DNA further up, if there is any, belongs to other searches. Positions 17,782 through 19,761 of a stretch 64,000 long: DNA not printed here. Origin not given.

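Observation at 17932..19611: HemD-GAF-ANTAR fusion: an NnaR-like nitrate regulator with an RNA-binding output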

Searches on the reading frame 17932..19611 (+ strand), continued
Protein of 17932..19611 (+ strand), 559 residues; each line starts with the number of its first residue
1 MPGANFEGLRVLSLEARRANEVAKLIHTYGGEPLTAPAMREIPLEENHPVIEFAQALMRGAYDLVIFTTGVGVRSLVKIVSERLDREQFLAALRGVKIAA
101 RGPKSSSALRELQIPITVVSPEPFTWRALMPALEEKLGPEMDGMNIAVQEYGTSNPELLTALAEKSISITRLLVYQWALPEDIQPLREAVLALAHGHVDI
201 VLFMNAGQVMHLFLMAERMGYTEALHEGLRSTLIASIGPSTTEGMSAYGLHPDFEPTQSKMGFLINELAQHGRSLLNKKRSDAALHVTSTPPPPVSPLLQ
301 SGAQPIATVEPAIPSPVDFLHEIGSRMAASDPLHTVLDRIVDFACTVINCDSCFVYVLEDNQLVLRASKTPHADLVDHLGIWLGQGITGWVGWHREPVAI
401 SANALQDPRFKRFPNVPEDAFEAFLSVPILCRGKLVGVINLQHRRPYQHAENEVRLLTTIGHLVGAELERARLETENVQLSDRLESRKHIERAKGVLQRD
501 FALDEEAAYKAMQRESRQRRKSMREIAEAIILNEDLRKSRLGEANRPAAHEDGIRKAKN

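Call 47: find_homologous_proteins(query=P0121, max_evalue=1e-20)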
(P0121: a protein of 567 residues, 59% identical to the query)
Query P0121 (567 aa): 2847 proteins with E <= 1e-20 among 8000 candidates; the best 120 are listed.
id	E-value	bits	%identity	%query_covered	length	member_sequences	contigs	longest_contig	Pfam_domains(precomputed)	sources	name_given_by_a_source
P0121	0.0e+0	1248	100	100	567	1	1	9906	PF13185.13,PF01590.33,PF03861.20,PF13492.13,PF02602.21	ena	-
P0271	0.0e+0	1179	94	100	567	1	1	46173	PF13185.13,PF01590.33,PF03861.20,PF13492.13,PF02602.21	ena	-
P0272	0.0e+0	1170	93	99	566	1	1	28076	PF13185.13,PF01590.33,PF03861.20,PF13492.13,PF02602.21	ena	-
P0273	0.0e+0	1167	93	100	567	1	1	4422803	PF13185.13,PF01590.33,PF03861.20,PF13492.13,PF02602.21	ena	-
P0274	0.0e+0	1164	93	99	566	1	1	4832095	PF13185.13,PF01590.33,PF03861.20,PF13492.13,PF02602.21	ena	-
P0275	0.0e+0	1114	88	100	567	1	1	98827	PF13185.13,PF01590.33,PF03861.20,PF13492.13,PF02602.21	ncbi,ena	-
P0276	0.0e+0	1113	89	100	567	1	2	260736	PF13185.13,PF01590.33,PF03861.20,PF13492.13,PF02602.21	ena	-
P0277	0.0e+0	1110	88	100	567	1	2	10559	PF13185.13,PF01590.33,PF03861.20,PF13492.13,PF02602.21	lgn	-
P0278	0.0e+0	1090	87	100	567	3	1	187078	PF13185.13,PF01590.33,PF03861.20,PF13492.13,PF02602.21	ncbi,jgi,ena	jgi:uroporphyrinogen-III synthase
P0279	0.0e+0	1084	85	100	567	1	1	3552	PF13185.13,PF01590.33,PF03861.20,PF13492.13,PF02602.21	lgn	-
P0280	0.0e+0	1083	87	100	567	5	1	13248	PF13185.13,PF01590.33,PF03861.20,PF13492.13,PF02602.21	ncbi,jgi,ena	jgi:uroporphyrinogen-III synthase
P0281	0.0e+0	1078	86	100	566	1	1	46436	PF13185.13,PF01590.33,PF03861.20,PF13492.13,PF02602.21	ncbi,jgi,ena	jgi:uroporphyrinogen-III synthase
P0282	0.0e+0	1078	86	100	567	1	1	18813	PF13185.13,PF01590.33,PF03861.20,PF13492.13,PF02602.21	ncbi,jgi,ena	jgi:uroporphyrinogen-III synthase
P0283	0.0e+0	1077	86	100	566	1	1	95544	PF13185.13,PF01590.33,PF03861.20,PF13492.13,PF02602.21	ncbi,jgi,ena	jgi:uroporphyrinogen-III synthase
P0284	0.0e+0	1074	85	100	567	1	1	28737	PF13185.13,PF01590.33,PF03861.20,PF13492.13,PF02602.21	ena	-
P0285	0.0e+0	1073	85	100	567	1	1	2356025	PF13185.13,PF01590.33,PF03861.20,PF13492.13,PF02602.21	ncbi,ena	-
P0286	0.0e+0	1073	86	99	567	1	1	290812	PF13185.13,PF01590.33,PF03861.20,PF13492.13,PF02602.21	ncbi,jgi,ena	jgi:uroporphyrinogen-III synthase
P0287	0.0e+0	1072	85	100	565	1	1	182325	PF13185.13,PF01590.33,PF03861.20,PF13492.13,PF02602.21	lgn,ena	-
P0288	0.0e+0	1072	85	100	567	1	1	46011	PF13185.13,PF01590.33,PF03861.20,PF13492.13,PF02602.21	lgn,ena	-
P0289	0.0e+0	1069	85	100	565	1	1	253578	PF13185.13,PF01590.33,PF03861.20,PF13492.13,PF02602.21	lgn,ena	-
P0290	0.0e+0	1068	84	100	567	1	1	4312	PF13185.13,PF01590.33,PF03861.20,PF13492.13,PF02602.21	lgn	-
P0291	0.0e+0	1067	85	100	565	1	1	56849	PF13185.13,PF01590.33,PF03861.20,PF13492.13,PF02602.21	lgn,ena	-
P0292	0.0e+0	1064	85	100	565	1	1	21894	PF13185.13,PF01590.33,PF03861.20,PF13492.13,PF02602.21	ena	-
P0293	0.0e+0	1061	85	99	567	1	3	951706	PF13185.13,PF01590.33,PF03861.20,PF13492.13,PF02602.21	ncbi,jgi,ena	jgi:uroporphyrinogen-III synthase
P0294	0.0e+0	1058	84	100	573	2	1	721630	PF13185.13,PF01590.33,PF03861.20,PF13492.13,PF02602.21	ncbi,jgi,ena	jgi:uroporphyrinogen-III synthase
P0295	0.0e+0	1046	83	100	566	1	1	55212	PF13185.13,PF01590.33,PF03861.20,PF13492.13,PF02602.21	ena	-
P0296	0.0e+0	1044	83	100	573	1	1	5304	PF13185.13,PF01590.33,PF03861.20,PF13492.13,PF02602.21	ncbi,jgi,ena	jgi:uroporphyrinogen-III synthase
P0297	0.0e+0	1044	83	100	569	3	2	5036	PF13185.13,PF01590.33,PF03861.20,PF13492.13,PF02602.21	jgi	-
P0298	0.0e+0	1043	82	100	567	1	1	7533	PF13185.13,PF01590.33,PF03861.20,PF13492.13,PF02602.21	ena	-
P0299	0.0e+0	1037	82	100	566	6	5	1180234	PF13185.13,PF01590.33,PF03861.20,PF13492.13,PF02602.21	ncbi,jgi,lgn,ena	jgi:uroporphyrinogen-III synthase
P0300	0.0e+0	1037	82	100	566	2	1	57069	PF13185.13,PF01590.33,PF03861.20,PF13492.13,PF02602.21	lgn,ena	-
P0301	0.0e+0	1035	85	99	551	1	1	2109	PF13185.13,PF01590.33,PF03861.20,PF13492.13,PF02602.21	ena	-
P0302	0.0e+0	1033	82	99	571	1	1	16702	PF13185.13,PF01590.33,PF03861.20,PF13492.13,PF02602.21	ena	-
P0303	0.0e+0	1031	82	99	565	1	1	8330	PF13185.13,PF01590.33,PF03861.20,PF13492.13,PF02602.21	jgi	-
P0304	0.0e+0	1025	81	100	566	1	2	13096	PF13185.13,PF01590.33,PF03861.20,PF13492.13,PF02602.21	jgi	jgi:uroporphyrinogen-III synthase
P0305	0.0e+0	1022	81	100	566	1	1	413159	PF13185.13,PF01590.33,PF03861.20,PF13492.13,PF02602.21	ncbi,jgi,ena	jgi:uroporphyrinogen-III synthase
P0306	0.0e+0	1018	81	100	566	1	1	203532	PF13185.13,PF01590.33,PF03861.20,PF13492.13,PF02602.21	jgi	jgi:uroporphyrinogen-III synthase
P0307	0.0e+0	1017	81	100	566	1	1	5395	PF13185.13,PF01590.33,PF03861.20,PF13492.13,PF02602.21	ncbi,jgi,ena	jgi:uroporphyrinogen-III synthase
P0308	2.6e-298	1008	80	99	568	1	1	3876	PF13185.13,PF01590.33,PF03861.20,PF13492.13,PF02602.21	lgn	-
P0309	1.4e-297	1006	80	100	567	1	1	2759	PF13185.13,PF01590.33,PF03861.20,PF13492.13,PF02602.21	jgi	jgi:uroporphyrinogen-III synthase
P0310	3.5e-297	1004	80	99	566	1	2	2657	PF13185.13,PF01590.33,PF03861.20,PF13492.13,PF02602.21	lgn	-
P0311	2.2e-296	1002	79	100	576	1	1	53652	PF13185.13,PF01590.33,PF03861.20,PF13492.13,PF02602.21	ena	-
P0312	3.5e-294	995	78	100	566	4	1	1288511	PF13185.13,PF01590.33,PF03861.20,PF13492.13,PF02602.21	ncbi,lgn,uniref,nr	ncbi:uroporphyrinogen-III synthase [Granulicella aggregans]|uniref:Uroporphyrinogen-III synthase n=1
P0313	2.2e-289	979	77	99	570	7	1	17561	PF13185.13,PF01590.33,PF03861.20,PF13492.13,PF02602.21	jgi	jgi:uroporphyrinogen-III synthase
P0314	3.6e-288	975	83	93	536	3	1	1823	PF13185.13,PF01590.33,PF03861.20,PF13492.13,PF02602.21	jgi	jgi:uroporphyrinogen-III synthase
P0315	2.3e-286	969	79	99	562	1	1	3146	PF13185.13,PF01590.33,PF03861.20,PF13492.13,PF02602.21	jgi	jgi:uroporphyrinogen-III synthase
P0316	1.5e-284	963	78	99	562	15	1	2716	PF13185.13,PF01590.33,PF03861.20,PF13492.13,PF02602.21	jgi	jgi:uroporphyrinogen-III synthase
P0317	8.7e-284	960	77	99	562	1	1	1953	PF13185.13,PF01590.33,PF03861.20,PF13492.13,PF02602.21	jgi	-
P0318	2.7e-283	959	77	99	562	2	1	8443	PF13185.13,PF01590.33,PF03861.20,PF13492.13,PF02602.21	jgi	jgi:uroporphyrinogen-III synthase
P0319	2.9e-283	958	75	100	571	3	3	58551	PF13185.13,PF01590.33,PF03861.20,PF13492.13,PF02602.21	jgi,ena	-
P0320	1.3e-282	956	78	99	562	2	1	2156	PF13185.13,PF01590.33,PF03861.20,PF13492.13,PF02602.21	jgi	jgi:uroporphyrinogen-III synthase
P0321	1.0e-280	950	77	99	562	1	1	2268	PF13185.13,PF01590.33,PF03861.20,PF13492.13,PF02602.21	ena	-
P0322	1.9e-278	943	74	99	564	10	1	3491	PF13185.13,PF01590.33,PF03861.20,PF13492.13,PF02602.21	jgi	jgi:uroporphyrinogen-III synthase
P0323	8.2e-268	908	73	100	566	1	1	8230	PF13185.13,PF01590.33,PF03861.20,PF13492.13,PF02602.21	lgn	-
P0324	2.0e-264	896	72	100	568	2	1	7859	PF13185.13,PF01590.33,PF03861.20,PF13492.13,PF02602.21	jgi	jgi:uroporphyrinogen-III synthase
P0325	1.3e-263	894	72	99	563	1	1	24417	PF13185.13,PF01590.33,PF03861.20,PF13492.13,PF02602.21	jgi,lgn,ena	-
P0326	2.6e-263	893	72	100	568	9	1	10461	PF13185.13,PF01590.33,PF03861.20,PF13492.13,PF02602.21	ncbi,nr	ncbi:MAG: hypothetical protein JWP98_1511 [Edaphobacter sp.]|nr:hypothetical protein [Edaphobacter s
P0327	1.1e-262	891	71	100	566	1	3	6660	PF13185.13,PF01590.33,PF03861.20,PF13492.13,PF02602.21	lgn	-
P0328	1.6e-262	890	72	100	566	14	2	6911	PF13185.13,PF01590.33,PF03861.20,PF13492.13,PF02602.21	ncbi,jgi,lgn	-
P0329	2.8e-262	889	73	99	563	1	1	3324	PF13185.13,PF01590.33,PF03861.20,PF13492.13,PF02602.21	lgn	-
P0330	3.0e-262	889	72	99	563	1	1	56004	PF13185.13,PF01590.33,PF03861.20,PF13492.13,PF02602.21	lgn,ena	-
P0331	5.4e-262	888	72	99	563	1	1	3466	PF13185.13,PF01590.33,PF03861.20,PF13492.13,PF02602.21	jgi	jgi:uroporphyrinogen-III synthase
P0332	8.3e-262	888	72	99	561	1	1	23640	PF13185.13,PF01590.33,PF03861.20,PF13492.13,PF02602.21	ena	-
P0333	1.4e-261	887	71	100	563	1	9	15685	PF13185.13,PF01590.33,PF03861.20,PF13492.13,PF02602.21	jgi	jgi:uroporphyrinogen-III synthase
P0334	1.6e-261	887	72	99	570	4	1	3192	PF13185.13,PF01590.33,PF03861.20,PF13492.13,PF02602.21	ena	-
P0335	2.7e-261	886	71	100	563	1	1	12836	PF13185.13,PF01590.33,PF03861.20,PF13492.13,PF02602.21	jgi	jgi:uroporphyrinogen-III synthase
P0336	7.4e-261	885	70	99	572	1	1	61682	PF13185.13,PF01590.33,PF03861.20,PF13492.13,PF02602.21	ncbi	-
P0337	7.5e-261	885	71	99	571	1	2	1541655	PF13185.13,PF01590.33,PF03861.20,PF13492.13,PF02602.21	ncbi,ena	-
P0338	7.5e-261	885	72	99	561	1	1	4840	PF13185.13,PF01590.33,PF03861.20,PF13492.13,PF02602.21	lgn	-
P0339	2.5e-260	883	71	99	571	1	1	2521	PF13185.13,PF01590.33,PF03861.20,PF13492.13,PF02602.21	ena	-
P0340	3.2e-260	882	72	99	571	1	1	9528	PF13185.13,PF01590.33,PF03861.20,PF13492.13,PF02602.21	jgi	jgi:uroporphyrinogen-III synthase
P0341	3.7e-260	882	71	99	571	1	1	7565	PF13185.13,PF01590.33,PF03861.20,PF13492.13,PF02602.21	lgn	-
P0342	4.5e-260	882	70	100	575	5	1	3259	PF13185.13,PF01590.33,PF03861.20,PF13492.13,PF02602.21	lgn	-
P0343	6.9e-260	881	71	100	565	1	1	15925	PF13185.13,PF01590.33,PF03861.20,PF13492.13,PF02602.21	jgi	jgi:uroporphyrinogen-III synthase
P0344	8.9e-260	881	71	100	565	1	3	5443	PF13185.13,PF01590.33,PF03861.20,PF13492.13,PF02602.21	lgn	-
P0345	9.1e-260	881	71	99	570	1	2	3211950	PF13185.13,PF01590.33,PF03861.20,PF13492.13,PF02602.21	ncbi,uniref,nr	ncbi:hypothetical protein GCM10011507_11080 [Edaphobacter acidisoli]|uniref:ANTAR domain-containing 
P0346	1.3e-259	880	72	99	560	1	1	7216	PF13185.13,PF01590.33,PF03861.20,PF13492.13,PF02602.21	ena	-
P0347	1.4e-259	880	69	100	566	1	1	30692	PF13185.13,PF01590.33,PF03861.20,PF13492.13,PF02602.21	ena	-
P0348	3.2e-259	879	71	100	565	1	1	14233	PF13185.13,PF01590.33,PF03861.20,PF13492.13,PF02602.21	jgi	jgi:uroporphyrinogen-III synthase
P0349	3.6e-259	879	71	100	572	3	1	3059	PF13185.13,PF01590.33,PF03861.20,PF13492.13,PF02602.21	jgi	jgi:uroporphyrinogen-III synthase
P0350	7.2e-259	878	70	99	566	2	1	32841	PF13185.13,PF01590.33,PF03861.20,PF13492.13,PF02602.21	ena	-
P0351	7.7e-259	878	70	100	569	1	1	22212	PF13185.13,PF01590.33,PF03861.20,PF13492.13,PF02602.21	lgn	-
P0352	7.7e-259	878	71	99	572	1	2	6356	PF13185.13,PF01590.33,PF03861.20,PF13492.13,PF02602.21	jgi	jgi:uroporphyrinogen-III synthase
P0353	8.2e-259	878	70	100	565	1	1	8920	PF13185.13,PF01590.33,PF03861.20,PF13492.13,PF02602.21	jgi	jgi:uroporphyrinogen-III synthase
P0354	9.5e-259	878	71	100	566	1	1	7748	PF13185.13,PF01590.33,PF03861.20,PF13492.13,PF02602.21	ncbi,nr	ncbi:MAG TPA: uroporphyrinogen-III synthase [Acidobacteriaceae bacterium]|nr:uroporphyrinogen-III sy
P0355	1.3e-258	877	70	100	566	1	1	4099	PF13185.13,PF01590.33,PF03861.20,PF13492.13,PF02602.21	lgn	-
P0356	1.4e-258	877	72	99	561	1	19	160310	PF13185.13,PF01590.33,PF03861.20,PF13492.13,PF02602.21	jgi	jgi:uroporphyrinogen-III synthase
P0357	1.7e-258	877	71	99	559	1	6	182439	PF13185.13,PF01590.33,PF03861.20,PF13492.13,PF02602.21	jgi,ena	jgi:uroporphyrinogen-III synthase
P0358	1.8e-258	877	70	100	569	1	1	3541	PF13185.13,PF01590.33,PF03861.20,PF13492.13,PF02602.21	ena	-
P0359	1.9e-258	877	72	99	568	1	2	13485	PF13185.13,PF01590.33,PF03861.20,PF13492.13,PF02602.21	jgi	jgi:uroporphyrinogen-III synthase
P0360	2.0e-258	877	71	100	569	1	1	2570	PF13185.13,PF01590.33,PF03861.20,PF13492.13,PF02602.21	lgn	-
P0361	2.0e-258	877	70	100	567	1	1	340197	PF13185.13,PF01590.33,PF03861.20,PF13492.13,PF02602.21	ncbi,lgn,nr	ncbi:MAG TPA: uroporphyrinogen-III synthase [Acidobacteriaceae bacterium]|nr:uroporphyrinogen-III sy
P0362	2.3e-258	876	72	99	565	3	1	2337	PF13185.13,PF01590.33,PF03861.20,PF13492.13,PF02602.21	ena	-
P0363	2.5e-258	876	70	100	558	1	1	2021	PF13185.13,PF01590.33,PF03861.20,PF13492.13,PF02602.21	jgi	jgi:uroporphyrinogen-III synthase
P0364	2.5e-258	876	76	92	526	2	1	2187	PF13185.13,PF01590.33,PF03861.20,PF13492.13,PF02602.21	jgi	-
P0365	2.7e-258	876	72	99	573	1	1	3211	PF13185.13,PF01590.33,PF03861.20,PF13492.13,PF02602.21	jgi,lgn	jgi:uroporphyrinogen-III synthase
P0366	2.8e-258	876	69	100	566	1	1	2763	PF13185.13,PF01590.33,PF03861.20,PF13492.13,PF02602.21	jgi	-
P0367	5.2e-258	875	70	100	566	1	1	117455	PF13185.13,PF01590.33,PF03861.20,PF13492.13,PF02602.21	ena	-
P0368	5.7e-258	875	70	100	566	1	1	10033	PF13185.13,PF01590.33,PF03861.20,PF13492.13,PF02602.21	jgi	jgi:uroporphyrinogen-III synthase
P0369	6.0e-258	875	70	100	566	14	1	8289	PF13185.13,PF01590.33,PF03861.20,PF13492.13,PF02602.21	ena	-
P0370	1.0e-257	874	72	99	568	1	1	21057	PF13185.13,PF01590.33,PF03861.20,PF13492.13,PF02602.21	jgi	jgi:uroporphyrinogen-III synthase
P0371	1.1e-257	874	71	99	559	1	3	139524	PF13185.13,PF01590.33,PF03861.20,PF13492.13,PF02602.21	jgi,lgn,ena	jgi:uroporphyrinogen-III synthase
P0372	1.6e-257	874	70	100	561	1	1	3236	PF13185.13,PF01590.33,PF03861.20,PF13492.13,PF02602.21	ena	-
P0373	2.1e-257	873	70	99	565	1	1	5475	PF13185.13,PF01590.33,PF03861.20,PF13492.13,PF02602.21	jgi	jgi:uroporphyrinogen-III synthase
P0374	2.3e-257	873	70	100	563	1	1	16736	PF13185.13,PF01590.33,PF03861.20,PF13492.13,PF02602.21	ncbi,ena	-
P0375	2.3e-257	873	70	100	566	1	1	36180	PF13185.13,PF01590.33,PF03861.20,PF13492.13,PF02602.21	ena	-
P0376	3.0e-257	873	69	100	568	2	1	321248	PF13185.13,PF01590.33,PF03861.20,PF13492.13,PF02602.21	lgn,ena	-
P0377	3.4e-257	872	69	100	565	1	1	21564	PF13185.13,PF01590.33,PF03861.20,PF13492.13,PF02602.21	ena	-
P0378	3.9e-257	872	71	99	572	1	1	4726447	PF13185.13,PF01590.33,PF03861.20,PF13492.13,PF02602.21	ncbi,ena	-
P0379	5.5e-257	872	69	100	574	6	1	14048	PF13185.13,PF01590.33,PF03861.20,PF13492.13,PF02602.21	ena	-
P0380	5.9e-257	872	71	99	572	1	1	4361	PF13185.13,PF01590.33,PF03861.20,PF13492.13,PF02602.21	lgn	-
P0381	8.8e-257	871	70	100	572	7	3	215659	PF13185.13,PF01590.33,PF03861.20,PF13492.13,PF02602.21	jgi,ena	-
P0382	1.4e-256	870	69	100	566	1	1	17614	PF13185.13,PF01590.33,PF03861.20,PF13492.13,PF02602.21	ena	-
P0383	1.6e-256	870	70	100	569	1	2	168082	PF13185.13,PF01590.33,PF03861.20,PF13492.13,PF02602.21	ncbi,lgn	-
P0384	1.6e-256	870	70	100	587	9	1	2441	PF13185.13,PF01590.33,PF03861.20,PF13492.13,PF02602.21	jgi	-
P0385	1.8e-256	870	71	99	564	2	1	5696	PF13185.13,PF01590.33,PF03861.20,PF13492.13,PF02602.21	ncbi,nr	ncbi:MAG: uroporphyrinogen-III synthase [Acidobacteriota bacterium]|nr:uroporphyrinogen-III synthase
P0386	2.4e-256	870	71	99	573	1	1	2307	PF13185.13,PF01590.33,PF03861.20,PF13492.13,PF02602.21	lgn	-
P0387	3.0e-256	869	71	99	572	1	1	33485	PF13185.13,PF01590.33,PF03861.20,PF13492.13,PF02602.21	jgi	jgi:uroporphyrinogen-III synthase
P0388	4.2e-256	869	71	99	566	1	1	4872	PF13185.13,PF01590.33,PF03861.20,PF13492.13,PF02602.21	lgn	-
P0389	4.6e-256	869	69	100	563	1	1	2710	PF13185.13,PF01590.33,PF03861.20,PF13492.13,PF02602.21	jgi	jgi:uroporphyrinogen-III synthase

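Call 48: list_cluster_members(proteins=[P0121, P0133, P0148, P0125, P0128, P0131, P0136, P0127, P0130, P0138])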
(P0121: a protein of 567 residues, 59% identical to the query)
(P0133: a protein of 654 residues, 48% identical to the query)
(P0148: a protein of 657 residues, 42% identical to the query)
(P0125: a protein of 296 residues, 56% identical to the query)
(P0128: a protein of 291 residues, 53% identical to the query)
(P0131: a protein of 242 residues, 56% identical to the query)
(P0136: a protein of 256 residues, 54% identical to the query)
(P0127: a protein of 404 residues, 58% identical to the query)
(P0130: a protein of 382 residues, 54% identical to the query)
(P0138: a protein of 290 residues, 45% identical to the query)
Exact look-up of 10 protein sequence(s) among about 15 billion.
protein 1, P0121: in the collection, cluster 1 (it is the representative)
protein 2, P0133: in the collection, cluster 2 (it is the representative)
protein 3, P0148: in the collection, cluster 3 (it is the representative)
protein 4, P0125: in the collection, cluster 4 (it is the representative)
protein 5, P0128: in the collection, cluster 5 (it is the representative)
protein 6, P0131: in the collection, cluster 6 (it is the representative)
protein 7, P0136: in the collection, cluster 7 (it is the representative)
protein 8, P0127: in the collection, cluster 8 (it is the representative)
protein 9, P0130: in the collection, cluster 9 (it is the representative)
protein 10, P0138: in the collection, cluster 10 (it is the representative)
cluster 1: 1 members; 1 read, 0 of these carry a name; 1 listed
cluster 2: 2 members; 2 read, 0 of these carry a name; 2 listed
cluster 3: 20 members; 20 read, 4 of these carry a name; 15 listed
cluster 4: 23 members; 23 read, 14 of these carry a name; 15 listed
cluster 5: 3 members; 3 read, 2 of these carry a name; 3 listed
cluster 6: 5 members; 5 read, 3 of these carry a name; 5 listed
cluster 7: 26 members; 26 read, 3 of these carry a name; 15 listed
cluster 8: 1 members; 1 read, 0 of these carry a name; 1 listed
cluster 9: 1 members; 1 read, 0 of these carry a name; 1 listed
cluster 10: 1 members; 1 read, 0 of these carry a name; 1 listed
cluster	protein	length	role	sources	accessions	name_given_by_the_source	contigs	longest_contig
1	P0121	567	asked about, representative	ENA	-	-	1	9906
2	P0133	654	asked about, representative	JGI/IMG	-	-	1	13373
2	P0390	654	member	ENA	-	-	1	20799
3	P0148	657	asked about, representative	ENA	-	-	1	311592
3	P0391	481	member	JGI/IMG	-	uroporphyrinogen decarboxylase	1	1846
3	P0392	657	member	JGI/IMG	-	uroporphyrinogen decarboxylase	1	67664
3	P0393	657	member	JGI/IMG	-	uroporphyrinogen decarboxylase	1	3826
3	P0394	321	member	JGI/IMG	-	uroporphyrinogen decarboxylase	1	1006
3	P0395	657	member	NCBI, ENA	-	-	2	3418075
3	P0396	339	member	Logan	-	-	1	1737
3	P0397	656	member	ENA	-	-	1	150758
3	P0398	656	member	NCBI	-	-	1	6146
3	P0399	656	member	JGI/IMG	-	-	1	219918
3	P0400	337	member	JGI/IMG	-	-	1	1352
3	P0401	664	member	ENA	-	-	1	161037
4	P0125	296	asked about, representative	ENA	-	-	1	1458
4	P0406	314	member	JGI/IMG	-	uroporphyrinogen-III synthase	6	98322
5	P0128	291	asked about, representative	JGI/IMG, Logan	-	uroporphyrinogen-III synthase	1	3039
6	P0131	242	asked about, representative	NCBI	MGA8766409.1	MAG: GAF and ANTAR domain-containing protein [Candidatus Acidiferrales bacterium]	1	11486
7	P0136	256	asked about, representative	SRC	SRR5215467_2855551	-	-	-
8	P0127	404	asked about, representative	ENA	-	-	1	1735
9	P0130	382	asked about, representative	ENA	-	-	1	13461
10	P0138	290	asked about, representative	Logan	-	-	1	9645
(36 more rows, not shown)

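Call 49: find_encoding_contigs(protein=P0406, flank=8000, max_places=4)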
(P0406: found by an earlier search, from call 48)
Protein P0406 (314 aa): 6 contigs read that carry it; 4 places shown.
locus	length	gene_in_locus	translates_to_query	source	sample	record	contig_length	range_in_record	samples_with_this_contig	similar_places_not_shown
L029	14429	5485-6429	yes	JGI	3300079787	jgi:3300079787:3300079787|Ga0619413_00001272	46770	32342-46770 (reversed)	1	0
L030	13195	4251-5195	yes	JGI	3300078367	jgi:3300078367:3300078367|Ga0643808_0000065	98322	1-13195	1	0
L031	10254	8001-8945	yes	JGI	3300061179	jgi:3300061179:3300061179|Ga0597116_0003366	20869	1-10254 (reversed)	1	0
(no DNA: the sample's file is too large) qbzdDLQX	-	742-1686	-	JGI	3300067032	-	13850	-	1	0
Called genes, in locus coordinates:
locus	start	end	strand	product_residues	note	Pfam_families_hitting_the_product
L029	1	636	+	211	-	?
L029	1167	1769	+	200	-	PF11937:DUF3455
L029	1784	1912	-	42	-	-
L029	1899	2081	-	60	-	-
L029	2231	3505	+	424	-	PF00201:UDPGT, PF04101:Glyco_tran_28_C, PF06722:EryCIII-like_C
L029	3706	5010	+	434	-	PF00201:UDPGT, PF06722:EryCIII-like_C, PF04101:Glyco_tran_28_C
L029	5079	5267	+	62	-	-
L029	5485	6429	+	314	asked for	PF02602:HEM4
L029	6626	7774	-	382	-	PF01757:Acyl_transf_3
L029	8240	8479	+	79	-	-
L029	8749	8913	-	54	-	-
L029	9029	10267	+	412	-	PF01979:Amidohydro_1, PF07969:Amidohydro_3 (faint)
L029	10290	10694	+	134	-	-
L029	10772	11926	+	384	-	PF12697:Abhydrolase_6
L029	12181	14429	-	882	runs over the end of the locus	PF12704:MacB_PCD, PF02687:FtsX, PF12704:MacB_PCD, PF02687:FtsX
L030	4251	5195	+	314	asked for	PF02602:HEM4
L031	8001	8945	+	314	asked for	PF02602:HEM4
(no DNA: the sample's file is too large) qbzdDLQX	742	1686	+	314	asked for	PF02602:HEM4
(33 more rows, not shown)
